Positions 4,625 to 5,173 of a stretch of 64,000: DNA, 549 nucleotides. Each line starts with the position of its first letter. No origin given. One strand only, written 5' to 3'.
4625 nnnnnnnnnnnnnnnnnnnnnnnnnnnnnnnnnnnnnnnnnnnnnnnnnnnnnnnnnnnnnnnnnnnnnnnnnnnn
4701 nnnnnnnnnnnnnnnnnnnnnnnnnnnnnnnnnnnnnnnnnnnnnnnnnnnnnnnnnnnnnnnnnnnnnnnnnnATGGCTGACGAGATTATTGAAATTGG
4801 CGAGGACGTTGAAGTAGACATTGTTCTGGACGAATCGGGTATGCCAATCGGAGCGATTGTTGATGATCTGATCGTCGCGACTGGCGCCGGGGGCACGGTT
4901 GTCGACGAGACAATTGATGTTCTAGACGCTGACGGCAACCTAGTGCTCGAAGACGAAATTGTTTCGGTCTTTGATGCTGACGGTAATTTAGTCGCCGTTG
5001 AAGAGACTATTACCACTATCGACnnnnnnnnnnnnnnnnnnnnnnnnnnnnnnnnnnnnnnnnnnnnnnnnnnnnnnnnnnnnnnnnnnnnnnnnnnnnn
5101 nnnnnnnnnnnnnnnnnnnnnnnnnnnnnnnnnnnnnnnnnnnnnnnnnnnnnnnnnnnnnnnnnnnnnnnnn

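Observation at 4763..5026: Hyper-acidic 83-aa protein with zero basic residues directly upstream of a secreted nuclease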

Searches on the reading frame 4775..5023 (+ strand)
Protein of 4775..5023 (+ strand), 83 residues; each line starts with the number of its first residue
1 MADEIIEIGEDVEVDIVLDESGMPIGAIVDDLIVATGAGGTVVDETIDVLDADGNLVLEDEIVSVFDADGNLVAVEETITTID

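Call 4: search_protein_families(library=pfam, proteins=[window:4775-5023:+], max_evalue=1)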
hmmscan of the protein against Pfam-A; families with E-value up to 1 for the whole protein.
window:4775-5023:+ (83 aa): 4 families
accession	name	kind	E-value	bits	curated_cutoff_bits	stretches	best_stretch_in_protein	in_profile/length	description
PF12396.14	DUF3659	-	0.021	15.1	24.8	1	17-57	14-52/61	Protein of unknown function (DUF3659)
PF04319.19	NifZ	-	0.059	13.5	27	1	7-44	5-42/73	NifZ domain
PF09142.17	TruB_C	-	0.11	12.7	28.7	1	59-75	25-41/56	tRNA Pseudouridine synthase II, C terminal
PF20789.3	4HBT_3C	-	0.23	12.1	24.1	0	60-74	118-132/140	Acyl-CoA thioesterase C-terminal domain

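Call 5: find_homologous_proteins(query=window:4775-5023:+, max_evalue=0.01)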
Query seq(83 aa) (83 aa): 177 proteins with E <= 0.01 among 249 candidates; the best 120 are listed.
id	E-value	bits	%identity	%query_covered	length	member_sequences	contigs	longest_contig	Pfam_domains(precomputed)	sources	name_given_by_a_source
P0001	1.9e-37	144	99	100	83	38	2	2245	-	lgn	-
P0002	6.7e-37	143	98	100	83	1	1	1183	-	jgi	-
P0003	7.2e-37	142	98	100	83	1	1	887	-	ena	-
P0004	9.7e-37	142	96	100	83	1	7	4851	-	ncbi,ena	-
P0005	2.0e-36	141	95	100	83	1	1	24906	-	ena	-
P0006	4.5e-36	140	95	100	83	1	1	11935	-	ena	-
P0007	7.0e-36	139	94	100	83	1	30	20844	-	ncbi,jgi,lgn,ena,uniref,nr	ncbi:unannotated protein [freshwater metagenome]|uniref:Unannotated protein n=1 Tax=freshwater metag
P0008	8.1e-36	139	96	100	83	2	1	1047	-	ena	-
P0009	1.9e-35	138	93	100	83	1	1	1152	-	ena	-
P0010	1.1e-34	135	90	84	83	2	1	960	-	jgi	jgi:hypothetical protein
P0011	4.6e-33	130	87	100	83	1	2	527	-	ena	-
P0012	6.6e-33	130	86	100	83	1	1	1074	-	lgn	-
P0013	8.9e-33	129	88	100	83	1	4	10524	-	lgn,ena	-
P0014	2.2e-31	125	87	100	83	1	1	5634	-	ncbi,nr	ncbi:MAG: hypothetical protein EXQ60_08420 [Candidatus Nanopelagicales bacterium]|nr:hypothetical pr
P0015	1.1e-29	120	81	100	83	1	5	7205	-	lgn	-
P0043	1.1e-25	107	75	96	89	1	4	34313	-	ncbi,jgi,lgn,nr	ncbi:MAG TPA: hypothetical protein DCQ36_05580 [Actinobacteria bacterium]|jgi:hypothetical protein|n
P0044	2.0e-25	106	71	100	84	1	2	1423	PF12396.15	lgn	-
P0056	2.9e-23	99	75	95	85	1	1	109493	-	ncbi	-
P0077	3.9e-22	96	65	99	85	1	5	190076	-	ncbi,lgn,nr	ncbi:MAG: hypothetical protein KGP12_03540 [Actinomycetales bacterium]|nr:hypothetical protein [Acti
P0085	6.1e-22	95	65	95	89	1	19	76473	-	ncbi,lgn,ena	-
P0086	6.2e-22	95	68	95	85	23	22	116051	-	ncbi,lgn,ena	-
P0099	1.4e-21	94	67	95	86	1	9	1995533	-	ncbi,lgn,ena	-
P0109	3.3e-21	93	65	96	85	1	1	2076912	-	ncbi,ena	-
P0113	7.1e-21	92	64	96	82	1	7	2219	PF12396.15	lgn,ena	-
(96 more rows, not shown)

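Call 6: search_protein_families(library=ncbifam, proteins=[window:4775-5023:+], max_evalue=1)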
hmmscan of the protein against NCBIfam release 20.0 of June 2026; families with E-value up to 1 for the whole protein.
window:4775-5023:+ (83 aa): 0 families

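Call 8: find_encoding_contigs(protein=P0099, flank=6000, max_places=3)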
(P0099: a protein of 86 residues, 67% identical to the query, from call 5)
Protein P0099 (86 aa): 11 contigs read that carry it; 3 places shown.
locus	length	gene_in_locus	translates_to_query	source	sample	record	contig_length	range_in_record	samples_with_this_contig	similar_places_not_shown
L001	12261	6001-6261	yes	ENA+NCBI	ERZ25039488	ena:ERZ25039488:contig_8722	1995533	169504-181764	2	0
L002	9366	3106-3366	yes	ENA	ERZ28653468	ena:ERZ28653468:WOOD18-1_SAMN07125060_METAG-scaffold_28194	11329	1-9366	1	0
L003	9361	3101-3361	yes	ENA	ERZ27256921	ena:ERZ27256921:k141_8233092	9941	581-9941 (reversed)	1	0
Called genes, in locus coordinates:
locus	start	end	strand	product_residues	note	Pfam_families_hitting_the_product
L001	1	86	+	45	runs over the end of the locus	-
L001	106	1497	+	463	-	PF00282:Pyridoxal_deC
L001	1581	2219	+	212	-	PF09339:HTH_IclR (weak)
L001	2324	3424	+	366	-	PF04173:DoxD, PF07681:DoxX, PF00355:Rieske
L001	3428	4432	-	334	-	PF00990:GGDEF (weak), PF00563:EAL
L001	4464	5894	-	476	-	PF13188:PAS_8 (faint), PF00989:PAS, PF08448:PAS_4 (weak), PF13426:PAS_9, PF08447:PAS_3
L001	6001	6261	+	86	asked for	-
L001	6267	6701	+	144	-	PF05025:RbsD_FucU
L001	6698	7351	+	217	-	PF07510:GmrSD_C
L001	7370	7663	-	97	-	PF14373:Imm_superinfect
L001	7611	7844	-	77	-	PF13459:Fer4_15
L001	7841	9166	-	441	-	PF01512:Complex1_51K, PF10531:SLBB, PF10589:NADH_4Fe-4S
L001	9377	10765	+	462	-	PF00370:FGGY_N, PF02782:FGGY_C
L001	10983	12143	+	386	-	PF01261:AP_endonuc_2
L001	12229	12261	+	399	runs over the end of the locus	PF13407:Peripla_BP_4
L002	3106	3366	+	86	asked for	-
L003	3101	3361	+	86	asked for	-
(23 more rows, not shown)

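Call 9: find_encoding_contigs(protein=P0109, flank=6000, max_places=2)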
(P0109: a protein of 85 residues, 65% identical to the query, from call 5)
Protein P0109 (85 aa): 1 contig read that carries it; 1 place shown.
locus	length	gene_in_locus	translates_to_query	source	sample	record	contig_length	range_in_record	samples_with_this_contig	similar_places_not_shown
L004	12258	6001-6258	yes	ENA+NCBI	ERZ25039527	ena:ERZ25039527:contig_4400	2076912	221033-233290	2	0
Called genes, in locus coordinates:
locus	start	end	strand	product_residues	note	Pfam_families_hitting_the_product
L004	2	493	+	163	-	-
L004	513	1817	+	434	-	PF00120:Gln-synt_C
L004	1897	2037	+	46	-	-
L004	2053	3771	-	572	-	PF00989:PAS, PF08448:PAS_4, PF08447:PAS_3, PF13426:PAS_9 (weak), PF00989:PAS (weak), PF08448:PAS_4 (weak), PF08447:PAS_3, PF00990:GGDEF, +2 more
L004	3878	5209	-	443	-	PF02113:Peptidase_S13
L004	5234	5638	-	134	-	PF00903:Glyoxalase, PF22677:Ble-like_N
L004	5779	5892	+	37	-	-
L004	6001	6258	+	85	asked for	-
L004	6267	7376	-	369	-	PF07905:PucR, PF13556:HTH_30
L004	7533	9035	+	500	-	PF00324:AA_permease, PF13520:AA_permease_2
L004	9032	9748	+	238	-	PF00106:adh_short, PF13561:adh_short_C2, PF08659:KR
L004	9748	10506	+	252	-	PF00106:adh_short, PF08659:KR (faint), PF13561:adh_short_C2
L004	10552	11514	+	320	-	PF00491:Arginase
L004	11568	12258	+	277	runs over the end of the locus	PF01522:Polysacc_deac_1, PF10096:DUF2334 (weak)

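Call 10: find_encoding_contigs(protein=P0077, flank=6000, max_places=2)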
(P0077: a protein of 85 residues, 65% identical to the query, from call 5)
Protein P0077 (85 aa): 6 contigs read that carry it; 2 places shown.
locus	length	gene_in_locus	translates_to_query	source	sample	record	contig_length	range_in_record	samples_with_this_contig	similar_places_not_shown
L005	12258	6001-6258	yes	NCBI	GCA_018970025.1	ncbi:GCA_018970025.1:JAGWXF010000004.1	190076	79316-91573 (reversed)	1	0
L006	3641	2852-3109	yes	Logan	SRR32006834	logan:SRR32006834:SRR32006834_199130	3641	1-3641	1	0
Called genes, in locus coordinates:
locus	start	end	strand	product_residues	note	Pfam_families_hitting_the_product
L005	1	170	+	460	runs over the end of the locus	PF11700:ATG22, PF07690:MFS_1, PF13347:MFS_2, PF07690:MFS_1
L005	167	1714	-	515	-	PF01738:DLH (weak), PF12740:PETase (weak), PF00561:Abhydrolase_1, PF12146:Hydrolase_4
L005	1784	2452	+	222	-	PF12804:NTP_transf_3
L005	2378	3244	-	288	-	PF12679:ABC2_membrane_2, PF12730:ABC2_membrane_4 (weak), PF10920:DUF2705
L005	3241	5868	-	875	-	PF00561:Abhydrolase_1, PF01738:DLH (faint), PF02129:Peptidase_S15, PF12146:Hydrolase_4, PF00326:Peptidase_S9 (faint), PF08530:PepX_C, PF00005:ABC_tran, PF13304:AAA_21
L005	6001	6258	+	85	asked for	-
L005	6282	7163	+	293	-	PF07510:GmrSD_C, PF05901:Excalibur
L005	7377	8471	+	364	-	PF13407:Peripla_BP_4, PF13458:Peripla_BP_6 (weak)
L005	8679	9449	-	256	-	PF01471:PG_binding_1 (weak), PF03734:YkuD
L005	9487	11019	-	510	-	-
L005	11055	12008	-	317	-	PF00892:EamA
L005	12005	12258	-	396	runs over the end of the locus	PF13439:Glyco_transf_4, PF13579:Glyco_trans_4_4, PF20706:GT4-conflict, PF00534:Glycos_transf_1, PF13692:Glyco_trans_1_4, PF13524:Glyco_trans_1_2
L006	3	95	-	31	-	?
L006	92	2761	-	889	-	PF01738:DLH (faint), PF02129:Peptidase_S15, PF00326:Peptidase_S9 (faint), PF00561:Abhydrolase_1, PF12146:Hydrolase_4, PF08530:PepX_C, PF00005:ABC_tran, PF13304:AAA_21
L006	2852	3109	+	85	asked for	-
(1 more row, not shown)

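Call 15: find_related_loci(query=A1, collection=genome_contigs, flank=6000)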
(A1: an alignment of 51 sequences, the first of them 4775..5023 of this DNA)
Query A1 (83 aa) in genome_contigs; peptide patterns used: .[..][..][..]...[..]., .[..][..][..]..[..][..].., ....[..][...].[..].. (x = any residue, [..] = any of these).
372 stretches matched a pattern; 66 encode a relative of the query (tblastn E <= 1e-3); 66 distinct loci.
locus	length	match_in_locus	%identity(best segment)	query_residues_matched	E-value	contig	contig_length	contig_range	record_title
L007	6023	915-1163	99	1-83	6e-44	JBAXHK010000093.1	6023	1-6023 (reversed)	MAG: Actinomycetes bacterium isolate ELA321 MAG321_93, whole genome shotgun sequence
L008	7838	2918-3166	96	1-83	2e-43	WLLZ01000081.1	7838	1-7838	MAG: Actinomycetota bacterium isolate UFOp-RH-20apr16-112 RH-20apr16-112-c81, whole genome shotgun sequence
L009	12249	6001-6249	80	1-83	3e-35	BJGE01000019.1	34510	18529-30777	Actinomycetes bacterium LBMAG_Actinobacteria_hypo.bin8_acSTL DNA, sequence019, whole genome shotgun sequence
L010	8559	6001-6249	77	1-83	2e-34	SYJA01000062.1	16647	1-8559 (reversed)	MAG: Actinomycetota bacterium isolate F1-60-MAGs171 F1-60__c309586, whole genome shotgun sequence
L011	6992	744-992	76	1-83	4e-33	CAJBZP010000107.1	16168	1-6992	MAG: uncultured actinobacterium isolate Loc090519-6m_bin-0673 genome assembly, contig: bin-0673:107/152, whole genome sh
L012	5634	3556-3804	87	1-83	3e-32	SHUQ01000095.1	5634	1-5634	MAG: Candidatus Nanopelagicales bacterium isolate Baikal-deep-G14 BACOMB-C65688, whole genome shotgun sequence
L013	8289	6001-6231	62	3-79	5e-32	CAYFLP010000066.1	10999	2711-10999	MAG TPA_asm: uncultured Bifidobacteriaceae bacterium isolate ERP107066_co1_11 genome assembly, contig: NODE_5192_length_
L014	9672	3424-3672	73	1-83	9e-32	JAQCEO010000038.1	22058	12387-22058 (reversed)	MAG: Actinomycetota bacterium isolate casp40-mb.119 NODE_5647_length_22058_cov_0.172685, whole genome shotgun sequence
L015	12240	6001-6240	75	1-80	1e-31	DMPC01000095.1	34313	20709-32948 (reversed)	MAG TPA_asm: Actinomycetota bacterium isolate UBA10649 contig_201, whole genome shotgun sequence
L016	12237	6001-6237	67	1-79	6e-31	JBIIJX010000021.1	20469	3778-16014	MAG: Candidatus Nanopelagicales bacterium isolate ME2001-10-09pf_3300042861_group1_bin215 Rohwer_bin358_scaffold_213_c4,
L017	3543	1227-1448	72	7-80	3e-30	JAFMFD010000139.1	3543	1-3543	MAG: Actinomycetota bacterium isolate CPBay_Sum0_6L08_73 NODE_24139_length_3543_cov_7.055619, whole genome shotgun seque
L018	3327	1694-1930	75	1-78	8e-30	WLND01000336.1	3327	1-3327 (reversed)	MAG: Actinomycetota bacterium isolate UFOp-RH-23may17-1143 RH-23may17-1143-c336, whole genome shotgun sequence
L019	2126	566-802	67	1-79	3e-29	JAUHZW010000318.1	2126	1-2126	MAG: Actinomycetes bacterium isolate 5_bin.11 NODE_31844_length_2126_cov_0.883442, whole genome shotgun sequence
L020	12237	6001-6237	68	1-79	6e-29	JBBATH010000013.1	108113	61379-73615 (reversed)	MAG: Candidatus Nanopelagicales bacterium isolate EUL_266 ctg13-EUL_266, whole genome shotgun sequence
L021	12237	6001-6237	63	1-79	1e-28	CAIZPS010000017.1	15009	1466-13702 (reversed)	uncultured bacterium isolate Loc080925-4m_bin-0811 genome assembly, contig: bin-0811:017/302, whole genome shotgun seque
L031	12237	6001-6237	67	1-79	4e-27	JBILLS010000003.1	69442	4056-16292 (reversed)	MAG: Candidatus Nanopelagicales bacterium isolate ME2017-08-08_3300044911_group7_bin100 Rohwer_bin365_scaffold_1_c1, who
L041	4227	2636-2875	65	1-80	8e-24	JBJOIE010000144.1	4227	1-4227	MAG: Actinomycetota bacterium isolate sharkriverslough_2019_sw_WHONDRS-S19S_0042_B_bin.92 scaffold_636852, whole genome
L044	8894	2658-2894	66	1-79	2e-23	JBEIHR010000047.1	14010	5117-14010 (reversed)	MAG: Rubricoccaceae bacterium isolate Sample-102-S76-bin-36 Sample_102_S76-bin_36-k141_1848634, whole genome shotgun seq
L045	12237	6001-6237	66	1-79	2e-23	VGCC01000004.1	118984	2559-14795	MAG: Actinomycetota bacterium isolate K_Offshore_80m_m2_226 K_Offshore_80m_m2_226_Ga0194132_10000204, whole genome shotg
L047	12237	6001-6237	56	1-79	8e-23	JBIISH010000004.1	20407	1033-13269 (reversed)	MAG: Candidatus Nanopelagicales bacterium isolate ME2003-11-11_3300044715_group2_bin71 Rohwer_bin349_scaffold_1370_c1, w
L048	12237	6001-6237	56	1-79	8e-23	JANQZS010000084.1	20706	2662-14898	MAG: Candidatus Nanopelagicales bacterium isolate MAG_171 P22051_108_S30_metaspades_4962_20706_cov_7, whole genome shotg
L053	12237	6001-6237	66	1-79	1e-21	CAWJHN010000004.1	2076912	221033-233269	MAG: uncultured Actinomycetes bacterium isolate MFD04716.bin.2.189 genome assembly, contig: contig_4400, whole genome sh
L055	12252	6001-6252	58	1-83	7e-21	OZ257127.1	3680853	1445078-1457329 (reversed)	MAG: Actinomycetes bacterium isolate a9ccef48-db57-4dbf-8a87-581e90263f54 genome assembly, chromosome: 1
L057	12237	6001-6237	66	1-79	9e-21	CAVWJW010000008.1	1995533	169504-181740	MAG: uncultured Actinomycetes bacterium isolate MFD02134.bin.2.74 genome assembly, contig: contig_8722, whole genome sho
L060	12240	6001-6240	64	1-80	8e-20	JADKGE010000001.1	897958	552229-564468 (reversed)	MAG: Actinomycetota bacterium isolate Ribe_18-Q3-R11-54_BATAC.412 tig00001243-10-8964360, whole genome shotgun sequence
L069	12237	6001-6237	59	1-79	1e-15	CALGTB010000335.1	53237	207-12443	MAG TPA_asm: uncultured actinobacterium isolate SRR5576001_bin.111_CONCOCT_v1.1_MAG genome assembly, contig: ERZ795033.2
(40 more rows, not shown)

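Call 19: predict_structure(alignment_id=A1)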
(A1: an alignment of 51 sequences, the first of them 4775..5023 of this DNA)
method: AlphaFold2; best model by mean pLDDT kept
length: 83 residues; sequences in the alignment: 51
mean_pLDDT: 93.9   pTM: 0.74
mean pLDDT of the five models: 93.9, 93.7, 93.3, 93.0, 91.9
residues with pLDDT >= 90: 77; 70-90: 3; 50-70: 2; < 50: 1
segments of 3 or more residues with pLDDT < 50: none
pLDDT, mean of each block of 10 residues (from residue 1): 78 96 96 95 97 96 97 97 87
secondary structure, 60 per line:
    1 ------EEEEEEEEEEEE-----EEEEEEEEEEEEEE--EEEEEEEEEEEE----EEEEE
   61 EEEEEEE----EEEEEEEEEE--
elements in order: E7-18 E24-37 E40-51 E56-67 E72-81

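Call 20: search_protein_representatives(alignment_id=A1)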
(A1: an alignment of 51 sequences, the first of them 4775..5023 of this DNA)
Query: 51 sequences, 84 profile positions. Proteins with E-value up to 0.001 (for the whole library): 57; up to 1e-10: 29; up to 1e-30: 1. The best 57 are listed.
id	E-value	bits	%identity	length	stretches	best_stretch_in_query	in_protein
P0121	4.5e-32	125.8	-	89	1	1-84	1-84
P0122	1.3e-30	121.1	-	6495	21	3-68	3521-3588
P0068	4.0e-29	116.4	-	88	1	3-83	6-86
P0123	5.7e-28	112.6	-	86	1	1-82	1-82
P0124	3.4e-27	110.2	-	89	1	2-83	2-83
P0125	3.8e-26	106.8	-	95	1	3-81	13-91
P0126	4.7e-26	106.5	-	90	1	3-82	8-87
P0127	2.6e-23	97.7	-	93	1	13-82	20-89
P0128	2.7e-23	97.7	-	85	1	1-82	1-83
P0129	3.1e-23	97.5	-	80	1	23-83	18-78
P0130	3.4e-23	97.4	-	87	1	4-83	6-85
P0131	1.0e-22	95.8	-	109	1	26-83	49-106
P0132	1.8e-22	95.1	-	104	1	1-83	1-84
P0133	8.3e-22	92.9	-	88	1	2-83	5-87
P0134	6.3e-21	90.1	-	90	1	3-79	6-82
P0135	8.7e-21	89.6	-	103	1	4-82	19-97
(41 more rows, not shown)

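Call 23: fold_search(model_id=the predicted structure, library=pdb)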
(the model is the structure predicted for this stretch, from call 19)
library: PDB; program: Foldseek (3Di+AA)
matches with E <= 10: 652; with E <= 0.001: 0
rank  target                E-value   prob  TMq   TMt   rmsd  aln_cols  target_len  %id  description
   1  5c71_A                1.5e-01  0.69  0.30  0.07   8.4       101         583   18  The structure of Aspergillus oryzae a-glucuronidase complexed with glycyrrhetinic acid monoglucuronide (released 2016-06-29)
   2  8dml_B                4.2e-01  0.99  0.49  0.33   4.2        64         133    8  Vibrio parahaemolyticus VtrA/VtrC complex bound to the bile salt chenodeoxycholate (released 2023-06-14)
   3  5kew_D                6.1e-01  0.99  0.51  0.36   3.3        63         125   11  Vibrio parahaemolyticus VtrA/VtrC complex bound to the bile salt taurodeoxycholate (released 2016-07-20)
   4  9gmj                  6.4e-01  0.20  0.29  0.06  12.0        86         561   16  The crystal structure of ManDH5 Selenomethionine derivative at 1.6 Angstroms resolution - a beta-D-Mannanase of GH5 fami (released 2025-09-10)
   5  9gpe_A                7.1e-01  0.16  0.28  0.05  12.2        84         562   17  ManDH5 E303Q in complex with mannotetraose after co-crystalliztion with mannotetraose at 1.6 angstroms resolution a be (released 2025-09-17)
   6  8alo_B                7.5e-01  0.97  0.57  0.35   5.2        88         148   10  Heterodimer formation of sensory domains of Vibrio cholerae regulators ToxR and ToxS (released 2023-09-13)
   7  5kev_B                7.9e-01  0.98  0.60  0.43   4.3        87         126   10  Vibrio parahaemolyticus VtrA/VtrC complex (released 2016-07-20)
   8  2xwx_A                7.9e-01  0.30  0.33  0.10  11.3       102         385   15  Vibrio cholerae colonization factor GbpA crystal structure (released 2011-11-16)
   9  7rbp_B                8.3e-01  0.75  0.47  0.19   4.4        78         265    9  Medicago truncatula D-1-piperideine-2-carboxylic acid reductase (released 2022-07-06)
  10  3dxo_B                8.3e-01  0.66  0.34  0.26  11.2        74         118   12  CRYSTAL STRUCTURE OF A PUTATIVE ISOMERASE OF THE SNOAL-LIKE FAMILY (ATU_0744) FROM AGROBACTERIUM TUMEFACIENS STR. C58  (released 2008-08-12)
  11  6drv_A                8.3e-01  0.41  0.34  0.05  10.4       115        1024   13  Beta-galactosidase (released 2018-07-11)
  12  8gul_A                8.3e-01  0.30  0.33  0.09  11.7        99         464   16  Chitin-active AA10 LPMO (GbpA) complexed with Cu(II) from Vibrio campbellii (released 2023-06-21)
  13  9iq7_A                8.3e-01  0.23  0.29  0.23  15.6        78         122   17  SacM-homologous of AkaM (released 2025-07-16)
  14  9gpc                  8.3e-01  0.16  0.29  0.06  12.0        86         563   16  The crystal structure of ManDH5 E303Q mutant at 1.4 Angstroms Resolution - a beta-D-Mannanase of GH5 family from Dictyog (released 2025-09-17)
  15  7fik_E                9.2e-01  0.18  0.26  0.04   7.5        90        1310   10  The cryo-EM structure of the CR subunit from X. laevis NPC (released 2022-11-09)
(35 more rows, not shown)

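Call 28: search_solved_structures(query=A1, max_evalue=10, show_alignments=2)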
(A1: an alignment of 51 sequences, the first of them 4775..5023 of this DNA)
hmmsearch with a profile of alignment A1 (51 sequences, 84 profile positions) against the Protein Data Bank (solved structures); distinct sequences matched with E-value up to 10: 6.
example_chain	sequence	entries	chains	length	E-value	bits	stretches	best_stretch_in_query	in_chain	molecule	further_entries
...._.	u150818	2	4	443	0.026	17.6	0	35-61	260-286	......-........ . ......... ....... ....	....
8s7x_E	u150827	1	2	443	0.026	17.6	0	35-61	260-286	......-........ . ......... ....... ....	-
2wql_A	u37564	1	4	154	0.21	14.7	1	25-71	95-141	MAJOR ALLERGEN DAU C 1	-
4f62_A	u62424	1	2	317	0.45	13.6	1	28-70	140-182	Geranyltranstransferase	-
25vk_A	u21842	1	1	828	1.4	12.1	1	48-69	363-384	Cytochrome c biogenesis protein (CcsA)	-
4gs1_A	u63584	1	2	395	1.7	11.7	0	18-42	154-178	DyP-type peroxidase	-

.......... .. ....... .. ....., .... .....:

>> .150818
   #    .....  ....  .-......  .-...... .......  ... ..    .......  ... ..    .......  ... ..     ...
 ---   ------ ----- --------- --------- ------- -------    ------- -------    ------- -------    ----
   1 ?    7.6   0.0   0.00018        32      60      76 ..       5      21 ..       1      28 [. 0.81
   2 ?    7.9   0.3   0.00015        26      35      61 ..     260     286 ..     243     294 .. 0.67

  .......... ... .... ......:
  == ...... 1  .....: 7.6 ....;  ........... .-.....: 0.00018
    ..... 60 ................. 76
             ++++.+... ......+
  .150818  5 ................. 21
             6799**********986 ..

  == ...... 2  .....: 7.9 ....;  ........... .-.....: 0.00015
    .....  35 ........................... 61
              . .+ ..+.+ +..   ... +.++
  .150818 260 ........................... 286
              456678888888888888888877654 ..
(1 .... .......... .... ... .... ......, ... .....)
